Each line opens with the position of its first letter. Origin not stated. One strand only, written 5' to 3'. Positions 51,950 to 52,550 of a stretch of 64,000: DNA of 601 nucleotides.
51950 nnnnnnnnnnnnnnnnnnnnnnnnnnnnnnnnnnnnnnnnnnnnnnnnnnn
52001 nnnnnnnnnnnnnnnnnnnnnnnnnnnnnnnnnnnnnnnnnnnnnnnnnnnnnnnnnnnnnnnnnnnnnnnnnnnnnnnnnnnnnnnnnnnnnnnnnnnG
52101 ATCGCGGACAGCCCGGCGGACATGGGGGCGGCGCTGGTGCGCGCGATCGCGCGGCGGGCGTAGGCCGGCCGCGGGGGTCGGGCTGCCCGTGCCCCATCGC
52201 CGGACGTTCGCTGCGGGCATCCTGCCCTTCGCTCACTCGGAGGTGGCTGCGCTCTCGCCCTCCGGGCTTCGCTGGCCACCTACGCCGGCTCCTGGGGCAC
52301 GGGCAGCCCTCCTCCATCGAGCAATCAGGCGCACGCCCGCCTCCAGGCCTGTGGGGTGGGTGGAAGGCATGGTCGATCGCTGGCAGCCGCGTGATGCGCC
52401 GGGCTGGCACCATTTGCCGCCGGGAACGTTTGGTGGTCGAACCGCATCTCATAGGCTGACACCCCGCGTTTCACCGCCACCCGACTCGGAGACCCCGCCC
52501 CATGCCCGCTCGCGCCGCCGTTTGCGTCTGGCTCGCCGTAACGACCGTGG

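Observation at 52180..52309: Conserved structured element of about 130 nt with a 17-18 bp terminal stem and compensatory substitutions (copy B, directly after sucD)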

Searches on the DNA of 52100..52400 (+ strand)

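Call 11: search_rna_families(source=window, start=52100, end=52400, threshold=evalue, max_evalue=10)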
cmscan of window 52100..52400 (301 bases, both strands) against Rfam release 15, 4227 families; matches with E-value up to 10: 2.
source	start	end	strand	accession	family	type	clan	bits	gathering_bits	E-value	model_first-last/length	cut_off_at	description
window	52255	52273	-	RF01356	CRISPR-DR28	Gene; CRISPR;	-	15.4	35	4.4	1-24/24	no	CRISPR RNA direct repeat element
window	52270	52371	+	RF00915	mir-760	Gene; miRNA;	-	13.8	98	4.3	1-80/80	no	mir-760 microRNA precursor family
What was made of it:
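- On Structured non-coding RNA (Rfam-type family): Only two chance-level hits appear at E<=10 around copy B (call 11).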

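Call 25: build_rna_model(alignment_id=A2, structure=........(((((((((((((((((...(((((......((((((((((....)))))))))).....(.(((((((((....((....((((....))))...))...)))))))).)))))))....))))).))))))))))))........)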
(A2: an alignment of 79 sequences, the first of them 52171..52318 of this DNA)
Model R1 built from alignment A2 (79 sequences, 155 columns); structure: as given.
model positions 147; base pairs 47; branch points 1; effective number of sequences 1.12; information 0.591 bits per position. Calibrated on 0.2 Mb of random sequence (short: E-values are rough).
structure used (alignment columns):
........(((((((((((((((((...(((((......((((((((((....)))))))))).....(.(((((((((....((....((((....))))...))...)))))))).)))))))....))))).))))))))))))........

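Call 27: search_with_rna_model(model_id=R1, sources=[window, L011, L012, L013, L014, L015, L016, L017, L018, L019, L020, L021, L022, L023, L024, L025, L026, L027, L028, L029, L030, L031, L032, L033, L034, L035, L036, L037, L038, L039, L040, L041, L042, L043, L044, L045, L046, L047, L048, L049, L050, L051, L052, L053, L054, L055, L056, L057, L058, L059, L060, L061, L062, L063, L064, L065, L066, L067, L068, L069, L070], max_evalue=0.01)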
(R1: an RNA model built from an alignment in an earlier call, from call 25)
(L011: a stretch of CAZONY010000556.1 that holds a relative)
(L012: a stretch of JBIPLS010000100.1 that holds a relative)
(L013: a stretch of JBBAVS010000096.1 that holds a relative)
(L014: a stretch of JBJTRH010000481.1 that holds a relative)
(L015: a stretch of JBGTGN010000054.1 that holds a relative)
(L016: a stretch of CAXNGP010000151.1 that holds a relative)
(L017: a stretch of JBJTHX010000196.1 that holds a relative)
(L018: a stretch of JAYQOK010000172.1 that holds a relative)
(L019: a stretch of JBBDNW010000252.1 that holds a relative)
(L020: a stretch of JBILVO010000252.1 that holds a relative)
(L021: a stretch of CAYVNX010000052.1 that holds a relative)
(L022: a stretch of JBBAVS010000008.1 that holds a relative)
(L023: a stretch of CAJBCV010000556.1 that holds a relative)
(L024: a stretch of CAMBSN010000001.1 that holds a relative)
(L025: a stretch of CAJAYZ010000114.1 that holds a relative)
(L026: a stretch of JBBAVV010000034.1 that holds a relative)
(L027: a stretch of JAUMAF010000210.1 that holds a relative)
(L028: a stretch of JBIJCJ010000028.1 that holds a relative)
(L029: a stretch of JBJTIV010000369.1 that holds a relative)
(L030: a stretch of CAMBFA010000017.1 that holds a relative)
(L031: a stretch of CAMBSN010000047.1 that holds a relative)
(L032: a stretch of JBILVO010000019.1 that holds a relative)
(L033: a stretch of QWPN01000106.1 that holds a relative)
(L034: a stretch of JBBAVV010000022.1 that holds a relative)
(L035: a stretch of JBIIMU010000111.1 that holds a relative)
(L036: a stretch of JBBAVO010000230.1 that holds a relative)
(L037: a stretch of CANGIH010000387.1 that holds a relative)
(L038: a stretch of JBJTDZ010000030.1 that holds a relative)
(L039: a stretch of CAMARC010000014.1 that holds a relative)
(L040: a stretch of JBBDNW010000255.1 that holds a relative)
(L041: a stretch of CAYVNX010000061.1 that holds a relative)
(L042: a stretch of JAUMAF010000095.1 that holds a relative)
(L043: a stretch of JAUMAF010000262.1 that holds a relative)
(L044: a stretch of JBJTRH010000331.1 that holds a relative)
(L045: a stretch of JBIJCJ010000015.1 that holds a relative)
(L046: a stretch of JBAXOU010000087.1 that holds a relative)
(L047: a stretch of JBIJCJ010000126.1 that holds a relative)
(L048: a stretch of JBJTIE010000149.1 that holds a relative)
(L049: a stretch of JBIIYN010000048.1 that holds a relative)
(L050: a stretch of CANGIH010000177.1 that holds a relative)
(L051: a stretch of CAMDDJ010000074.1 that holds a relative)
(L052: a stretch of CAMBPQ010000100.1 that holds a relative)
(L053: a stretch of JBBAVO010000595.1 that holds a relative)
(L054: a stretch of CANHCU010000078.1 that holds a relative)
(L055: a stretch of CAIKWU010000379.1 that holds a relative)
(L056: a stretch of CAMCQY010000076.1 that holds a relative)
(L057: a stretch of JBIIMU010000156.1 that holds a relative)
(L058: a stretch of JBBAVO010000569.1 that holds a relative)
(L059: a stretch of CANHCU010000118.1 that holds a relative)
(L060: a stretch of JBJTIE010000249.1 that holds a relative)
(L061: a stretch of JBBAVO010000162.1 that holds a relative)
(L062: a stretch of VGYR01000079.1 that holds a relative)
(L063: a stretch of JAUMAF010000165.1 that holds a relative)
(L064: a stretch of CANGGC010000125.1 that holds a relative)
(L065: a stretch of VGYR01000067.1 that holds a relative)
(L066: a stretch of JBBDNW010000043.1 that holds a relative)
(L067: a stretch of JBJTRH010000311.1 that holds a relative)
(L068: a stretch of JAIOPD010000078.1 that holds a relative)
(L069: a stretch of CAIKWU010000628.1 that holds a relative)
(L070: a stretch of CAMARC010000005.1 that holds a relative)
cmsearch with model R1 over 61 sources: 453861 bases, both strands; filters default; matches with E-value up to 0.01: 83.
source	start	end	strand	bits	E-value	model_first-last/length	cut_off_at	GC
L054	3153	3299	-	164.4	1.3e-30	1-147/147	no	0.71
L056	139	285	-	162.4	3.5e-30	1-147/147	no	0.7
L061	1015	1161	-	162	4.2e-30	1-147/147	no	0.7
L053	881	1025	+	151.6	5.2e-28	1-147/147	no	0.71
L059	56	202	+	149.2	1.6e-27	1-147/147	no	0.71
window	12615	12762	-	146.9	4.6e-27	1-147/147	no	0.72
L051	721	868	-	146.6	5.3e-27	1-147/147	no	0.72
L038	1646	1791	+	146.4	5.8e-27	1-147/147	no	0.73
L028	3152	3298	-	146.4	5.9e-27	1-147/147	no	0.71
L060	4595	4742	-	145.7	8e-27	1-147/147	no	0.72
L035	525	673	-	144.4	1.4e-26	1-147/147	no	0.77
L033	3605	3752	-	143.9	1.9e-26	1-147/147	no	0.71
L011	211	358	+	142.6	3.4e-26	1-147/147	no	0.75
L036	637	784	-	142.3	3.9e-26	1-147/147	no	0.71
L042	690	838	-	142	4.5e-26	1-147/147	no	0.75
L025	5362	5510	-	141.6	5.5e-26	1-147/147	no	0.71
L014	3790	3938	+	139.2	1.6e-25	1-147/147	no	0.74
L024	1092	1239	-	136.4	6.2e-25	1-147/147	no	0.73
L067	2354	2502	-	136.1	6.9e-25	1-147/147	no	0.74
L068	6612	6759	-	135.1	1.1e-24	1-147/147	no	0.74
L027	3586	3733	+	134.4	1.6e-24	1-147/147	no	0.74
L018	6410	6557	+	134.3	1.6e-24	1-147/147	no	0.71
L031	801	949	+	133.7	2.1e-24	1-147/147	no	0.75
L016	126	272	-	133.5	2.4e-24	1-147/147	no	0.73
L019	2054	2200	+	131.5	5.9e-24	1-147/147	no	0.76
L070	4865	5012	-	130.6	9e-24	1-147/147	no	0.74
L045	3510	3657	-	130.5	9.6e-24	1-147/147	no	0.75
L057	88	236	-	130.4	9.8e-24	1-147/147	no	0.74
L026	1391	1539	-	129.9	1.2e-23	1-147/147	no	0.77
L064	6258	6405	+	129.5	1.5e-23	1-147/147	no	0.72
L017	3793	3941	-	128.2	2.8e-23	1-147/147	no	0.74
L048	290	437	+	127.8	3.2e-23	1-147/147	no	0.75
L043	1449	1597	-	126.6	5.8e-23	1-147/147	no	0.79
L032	358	505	-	126.2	7e-23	1-147/147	no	0.74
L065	1562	1709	-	125.9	8.1e-23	1-147/147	no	0.8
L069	3825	3972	+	124.3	1.7e-22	1-147/147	no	0.72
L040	1259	1406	+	123.7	2.3e-22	1-147/147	no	0.75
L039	465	613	-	123.6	2.3e-22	1-147/147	no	0.75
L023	3421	3568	+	123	3.1e-22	1-147/147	no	0.74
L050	3461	3609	+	122.7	3.6e-22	1-147/147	no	0.75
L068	2181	2328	-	120.9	8.1e-22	1-147/147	no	0.76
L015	1413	1559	-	119.3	1.7e-21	1-147/147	no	0.66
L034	787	934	-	118.6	2.3e-21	1-147/147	no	0.73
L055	1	132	-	116.4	6.5e-21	1-130/147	3'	0.76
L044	62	209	-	113.7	2.3e-20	1-147/147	no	0.73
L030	3806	3955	+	113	3.2e-20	1-147/147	no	0.74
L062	878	1025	+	112.6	3.9e-20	1-147/147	no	0.73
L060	206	355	-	110.8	9e-20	1-147/147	no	0.73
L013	132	280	-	108.7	2.4e-19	1-147/147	no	0.72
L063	991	1164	-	108.7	2.4e-19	1-147/147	no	0.72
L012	3832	3979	+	107.6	3.9e-19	1-147/147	no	0.78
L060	1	119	+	103.4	2.8e-18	31-147/147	5'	0.71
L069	1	114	-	101.3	7.3e-18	1-112/147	3'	0.73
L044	7556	7731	-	97.7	3.8e-17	1-147/147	no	0.74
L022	104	277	+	95.4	1.1e-16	1-147/147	no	0.72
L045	6021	6168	-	94.5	1.7e-16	1-147/147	no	0.68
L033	3784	3881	-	81.8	6.2e-14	26-122/147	no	0.69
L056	1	81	+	77.1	5.5e-13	67-147/147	5'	0.68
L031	3609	3831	-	75.2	1.3e-12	1-147/147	no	0.74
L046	1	100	-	66.9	6.3e-11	1-99/147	3'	0.72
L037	1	92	-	52.4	5.3e-08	1-92/147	3'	0.74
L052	1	60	-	52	6.4e-08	1-60/147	3'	0.77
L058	1234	1295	+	48.8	2.9e-07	1-61/147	3'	0.77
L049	1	91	-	48.6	3.1e-07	1-90/147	3'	0.79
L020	3182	3234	+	44.1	2.5e-06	1-53/147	3'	0.77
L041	1563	1615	+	43.7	3.1e-06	1-53/147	3'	0.75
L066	6467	6593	-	40.2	1.5e-05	1-147/147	no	0.71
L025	1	52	-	39.1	2.6e-05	1-52/147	3'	0.77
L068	6612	6759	+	38.6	3.3e-05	1-147/147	no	0.74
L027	3586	3733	-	35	0.00017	1-147/147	no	0.74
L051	721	868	+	34.6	0.00021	1-147/147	no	0.72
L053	881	1025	-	34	0.00028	1-147/147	no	0.71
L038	1646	1791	-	33.8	0.0003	1-147/147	no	0.73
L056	139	285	+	31.4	0.00091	1-147/147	no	0.7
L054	3153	3299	+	30.2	0.0016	1-147/147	no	0.71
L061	1015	1161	+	30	0.0017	1-147/147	no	0.7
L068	2181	2328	+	29.7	0.002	1-147/147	no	0.76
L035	525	673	+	27.8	0.0048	1-147/147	no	0.77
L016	126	272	+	27.7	0.0052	1-147/147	no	0.73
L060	4595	4742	+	27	0.007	1-147/147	no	0.72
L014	3790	3938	-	26.8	0.0077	1-147/147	no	0.74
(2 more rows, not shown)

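Call 28: search_with_rna_model(model_id=R1, sources=[L071, L072, L073, L074, L075, L076, L077, L078, L079, L080, L081, L082, L083, L084, L085, L086, L087, L088, L089, L090, L091, L092, L093, L094, L095, L096, L097, L098, L099, L100, L101, L102, L103, L104, L105, L106, L107, L108, L109, L110, L111, L112, L113, L114, L115, L116, L117, L118, L119, L120, L121, L122, L123, L124, L125, L126, L127, L128, L129, L130], max_evalue=0.01)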
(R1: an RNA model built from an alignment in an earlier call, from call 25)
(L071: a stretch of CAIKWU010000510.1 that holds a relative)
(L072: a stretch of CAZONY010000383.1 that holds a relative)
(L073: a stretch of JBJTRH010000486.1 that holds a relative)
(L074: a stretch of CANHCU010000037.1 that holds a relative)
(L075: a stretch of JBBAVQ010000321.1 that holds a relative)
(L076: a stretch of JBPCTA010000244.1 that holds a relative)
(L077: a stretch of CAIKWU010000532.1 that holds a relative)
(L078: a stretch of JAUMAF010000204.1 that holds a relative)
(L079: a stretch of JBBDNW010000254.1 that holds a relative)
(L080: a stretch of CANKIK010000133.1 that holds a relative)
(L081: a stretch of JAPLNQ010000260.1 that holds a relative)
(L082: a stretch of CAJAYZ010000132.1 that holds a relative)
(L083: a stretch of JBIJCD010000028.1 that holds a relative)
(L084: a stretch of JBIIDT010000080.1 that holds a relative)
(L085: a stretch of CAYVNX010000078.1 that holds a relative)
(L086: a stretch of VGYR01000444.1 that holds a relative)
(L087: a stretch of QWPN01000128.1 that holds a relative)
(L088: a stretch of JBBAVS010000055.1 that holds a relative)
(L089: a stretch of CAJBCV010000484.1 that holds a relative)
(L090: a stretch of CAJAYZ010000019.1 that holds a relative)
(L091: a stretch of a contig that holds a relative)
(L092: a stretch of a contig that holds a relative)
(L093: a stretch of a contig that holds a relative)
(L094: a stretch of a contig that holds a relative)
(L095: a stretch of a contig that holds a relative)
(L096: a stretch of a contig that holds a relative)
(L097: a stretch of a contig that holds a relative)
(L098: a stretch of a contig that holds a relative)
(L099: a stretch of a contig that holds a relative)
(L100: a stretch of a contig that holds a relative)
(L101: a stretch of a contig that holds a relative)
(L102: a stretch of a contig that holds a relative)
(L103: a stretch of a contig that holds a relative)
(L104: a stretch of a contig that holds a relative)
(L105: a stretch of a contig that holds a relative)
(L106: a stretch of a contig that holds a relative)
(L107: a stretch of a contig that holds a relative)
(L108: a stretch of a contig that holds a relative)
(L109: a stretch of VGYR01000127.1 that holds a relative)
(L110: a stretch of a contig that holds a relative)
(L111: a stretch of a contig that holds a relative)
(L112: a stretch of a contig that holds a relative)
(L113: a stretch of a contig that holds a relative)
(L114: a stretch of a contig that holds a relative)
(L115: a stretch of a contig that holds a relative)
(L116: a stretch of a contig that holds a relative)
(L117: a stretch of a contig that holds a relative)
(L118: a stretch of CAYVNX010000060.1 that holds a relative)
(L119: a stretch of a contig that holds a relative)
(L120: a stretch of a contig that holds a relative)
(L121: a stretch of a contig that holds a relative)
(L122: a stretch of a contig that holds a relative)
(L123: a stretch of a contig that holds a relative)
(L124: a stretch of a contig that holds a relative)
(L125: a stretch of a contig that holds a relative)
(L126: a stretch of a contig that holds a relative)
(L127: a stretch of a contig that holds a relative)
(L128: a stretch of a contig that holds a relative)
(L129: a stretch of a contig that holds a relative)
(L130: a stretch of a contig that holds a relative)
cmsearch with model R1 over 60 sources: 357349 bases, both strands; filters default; matches with E-value up to 0.01: 80.
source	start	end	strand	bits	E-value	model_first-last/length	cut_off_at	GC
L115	2434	2581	+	160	8.4e-30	1-147/147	no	0.7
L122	1225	1371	-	158.2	1.9e-29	1-147/147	no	0.69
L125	1064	1210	-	154.4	1.1e-28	1-147/147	no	0.74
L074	3041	3187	+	154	1.4e-28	1-147/147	no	0.71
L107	3876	4021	+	151.5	4.2e-28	1-147/147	no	0.71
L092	6525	6669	-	150.9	5.7e-28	1-147/147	no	0.69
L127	2539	2687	+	146.8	3.9e-27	1-147/147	no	0.75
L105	3862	4007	-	144.9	9e-27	1-147/147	no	0.72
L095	169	316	-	144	1.4e-26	1-147/147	no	0.7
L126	4089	4236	+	143.5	1.8e-26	1-147/147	no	0.72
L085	2337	2486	+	142.9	2.4e-26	1-147/147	no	0.69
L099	6763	6910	+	142.6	2.7e-26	1-147/147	no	0.72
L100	2659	2805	-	142.5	2.8e-26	1-147/147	no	0.74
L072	137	284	+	141.9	3.7e-26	1-147/147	no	0.74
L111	727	875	+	140.8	6.2e-26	1-147/147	no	0.72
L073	7420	7568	-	140.5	7.2e-26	1-147/147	no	0.72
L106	5000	5146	+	140.2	8.2e-26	1-147/147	no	0.73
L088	1079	1226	-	139.9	9.5e-26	1-147/147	no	0.73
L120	1824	1971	+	139.3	1.3e-25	1-147/147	no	0.72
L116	1762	1910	+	138.7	1.7e-25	1-147/147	no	0.77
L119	7843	7991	-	138.3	2e-25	1-147/147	no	0.74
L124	5906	6051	+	138.2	2.1e-25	1-147/147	no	0.73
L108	2412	2561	-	137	3.6e-25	1-147/147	no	0.7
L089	820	968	-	136.2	5.1e-25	1-147/147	no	0.74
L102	2784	2922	-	135.7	6.5e-25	9-147/147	5'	0.68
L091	5643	5791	+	135.5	7.3e-25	1-147/147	no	0.74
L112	663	811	-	135.1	8.5e-25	1-147/147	no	0.73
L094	6436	6582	-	134.8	1e-24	1-147/147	no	0.78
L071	1744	1892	+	134.4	1.2e-24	1-147/147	no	0.71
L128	5262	5410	+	133.9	1.5e-24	1-147/147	no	0.74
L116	1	137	+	133.1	2.2e-24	13-147/147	5'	0.72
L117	3446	3594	+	131.6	4.5e-24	1-147/147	no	0.74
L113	6583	6731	-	130.5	7.5e-24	1-147/147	no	0.74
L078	3528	3674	-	130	9.2e-24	1-147/147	no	0.75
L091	1289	1436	+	129.8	1e-23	1-147/147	no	0.74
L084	519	665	+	129.1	1.4e-23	1-147/147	no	0.75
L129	4981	5153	+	127.4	3e-23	1-147/147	no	0.69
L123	494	642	-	126.9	3.9e-23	1-147/147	no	0.71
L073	100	248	+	125.6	7.2e-23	1-147/147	no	0.74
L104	5698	5846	-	124.9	9.9e-23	1-147/147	no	0.77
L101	5363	5510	-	124.6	1.2e-22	1-147/147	no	0.73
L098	4226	4371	+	123.8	1.7e-22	1-147/147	no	0.73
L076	3050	3197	-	123.6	1.8e-22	1-147/147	no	0.72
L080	4752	4900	+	123.3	2.1e-22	1-147/147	no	0.76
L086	2011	2159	-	117.9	2.6e-21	1-147/147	no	0.76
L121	1805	1953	+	112.2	3.7e-20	1-147/147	no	0.74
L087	7082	7229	+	111.7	4.6e-20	1-147/147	no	0.71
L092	942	1115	-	108.4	2.2e-19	1-147/147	no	0.7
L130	1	121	-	105.5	8.2e-19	1-119/147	3'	0.73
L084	2910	3058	+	101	6.6e-18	1-147/147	no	0.7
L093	1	125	-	87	4.5e-15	1-124/147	3'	0.74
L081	5788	5955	-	78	2.9e-13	1-147/147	no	0.72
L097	1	94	-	70.3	1e-11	1-94/147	3'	0.78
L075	15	176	-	62.7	3.5e-10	1-147/147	no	0.71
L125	5681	5766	+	62.7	3.6e-10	1-86/147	3'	0.71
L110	3086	3297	-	62.1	4.7e-10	1-147/147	no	0.72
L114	1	126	-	58.4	2.6e-09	1-130/147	3'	0.71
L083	3277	3442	+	57.4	4.2e-09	1-147/147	no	0.75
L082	1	59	-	46.6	6.2e-07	1-58/147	3'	0.75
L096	2290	2501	-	45.8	8.9e-07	1-147/147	no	0.7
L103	88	194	-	42.6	4e-06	1-147/147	no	0.76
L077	3393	3446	+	40.5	1e-05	1-54/147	3'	0.81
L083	3277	3442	-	40.4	1.1e-05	1-147/147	no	0.75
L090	1760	1800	+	36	8.4e-05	1-41/147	3'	0.76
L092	6525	6669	+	35.6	0.0001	1-147/147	no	0.69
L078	3528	3674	+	35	0.00013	1-147/147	no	0.75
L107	3876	4021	-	34.9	0.00014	1-147/147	no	0.71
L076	3050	3197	+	33.9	0.00023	1-147/147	no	0.72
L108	2412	2561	+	33.1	0.00033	1-147/147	no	0.7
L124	5906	6051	-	31.3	0.00076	1-147/147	no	0.73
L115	2434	2581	-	31.1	0.00083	1-147/147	no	0.7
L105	3862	4007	+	30.5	0.0011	1-147/147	no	0.72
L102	2784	2922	+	29.7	0.0016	1-139/147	3'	0.68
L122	1225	1371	+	29.1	0.0021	1-147/147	no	0.69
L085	2337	2486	-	29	0.0022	1-147/147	no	0.69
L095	169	316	+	28.7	0.0025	1-147/147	no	0.7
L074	3041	3187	-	28.4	0.0029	1-147/147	no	0.71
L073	7420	7568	+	28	0.0035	1-147/147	no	0.72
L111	727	875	-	27.1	0.0053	1-147/147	no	0.72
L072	137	284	-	26.7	0.0063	1-147/147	no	0.74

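Call 53: search_with_rna_model(model_id=R1, sources=[L131, L141, L142, L143, L144, L145, L146, L147, L148, L149, L150, L151, L152, L001, L002, L007, L008], max_evalue=0.01)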
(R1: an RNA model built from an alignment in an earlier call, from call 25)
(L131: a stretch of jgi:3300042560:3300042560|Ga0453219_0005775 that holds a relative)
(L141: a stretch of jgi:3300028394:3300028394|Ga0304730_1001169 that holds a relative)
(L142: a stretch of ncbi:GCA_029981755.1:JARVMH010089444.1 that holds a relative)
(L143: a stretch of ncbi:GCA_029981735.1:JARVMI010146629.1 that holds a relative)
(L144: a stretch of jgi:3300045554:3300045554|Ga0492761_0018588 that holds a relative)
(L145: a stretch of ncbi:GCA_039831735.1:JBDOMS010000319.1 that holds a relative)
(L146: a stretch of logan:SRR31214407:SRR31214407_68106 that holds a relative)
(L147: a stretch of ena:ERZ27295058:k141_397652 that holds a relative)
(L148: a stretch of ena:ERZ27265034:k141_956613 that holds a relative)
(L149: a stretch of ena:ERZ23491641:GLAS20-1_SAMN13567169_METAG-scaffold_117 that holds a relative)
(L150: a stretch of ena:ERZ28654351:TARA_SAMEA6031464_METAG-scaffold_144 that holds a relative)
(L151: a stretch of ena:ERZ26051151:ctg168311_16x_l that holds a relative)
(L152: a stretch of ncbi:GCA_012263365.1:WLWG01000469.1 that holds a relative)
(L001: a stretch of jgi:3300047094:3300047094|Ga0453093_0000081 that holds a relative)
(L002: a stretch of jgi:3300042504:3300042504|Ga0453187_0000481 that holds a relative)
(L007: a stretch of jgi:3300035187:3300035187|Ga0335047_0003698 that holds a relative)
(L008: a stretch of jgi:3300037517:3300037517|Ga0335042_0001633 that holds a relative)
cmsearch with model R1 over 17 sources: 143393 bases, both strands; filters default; matches with E-value up to 0.01: 13.
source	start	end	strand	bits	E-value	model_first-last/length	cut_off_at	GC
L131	3698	3845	+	141.4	1.9e-26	1-147/147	no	0.71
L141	2414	2560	+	134.3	5e-25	1-147/147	no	0.71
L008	10888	11033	+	131.5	1.9e-24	1-147/147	no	0.74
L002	10887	11034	+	130.9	2.5e-24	1-147/147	no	0.75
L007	6333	6480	+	130.9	2.5e-24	1-147/147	no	0.75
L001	10888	11035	+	129.8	4.2e-24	1-147/147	no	0.76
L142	2414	2560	+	129.5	4.8e-24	1-147/147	no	0.71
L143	2414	2560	+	118.4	8.1e-22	1-147/147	no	0.72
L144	2414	2566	+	86.8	2e-15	1-125/147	3'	0.71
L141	2414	2560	-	35.6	4.1e-05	1-147/147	no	0.71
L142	2414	2560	-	35.3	4.8e-05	1-147/147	no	0.71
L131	3698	3845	-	32.4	0.00018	1-147/147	no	0.71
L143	2414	2560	-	29.9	0.00058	1-147/147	no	0.72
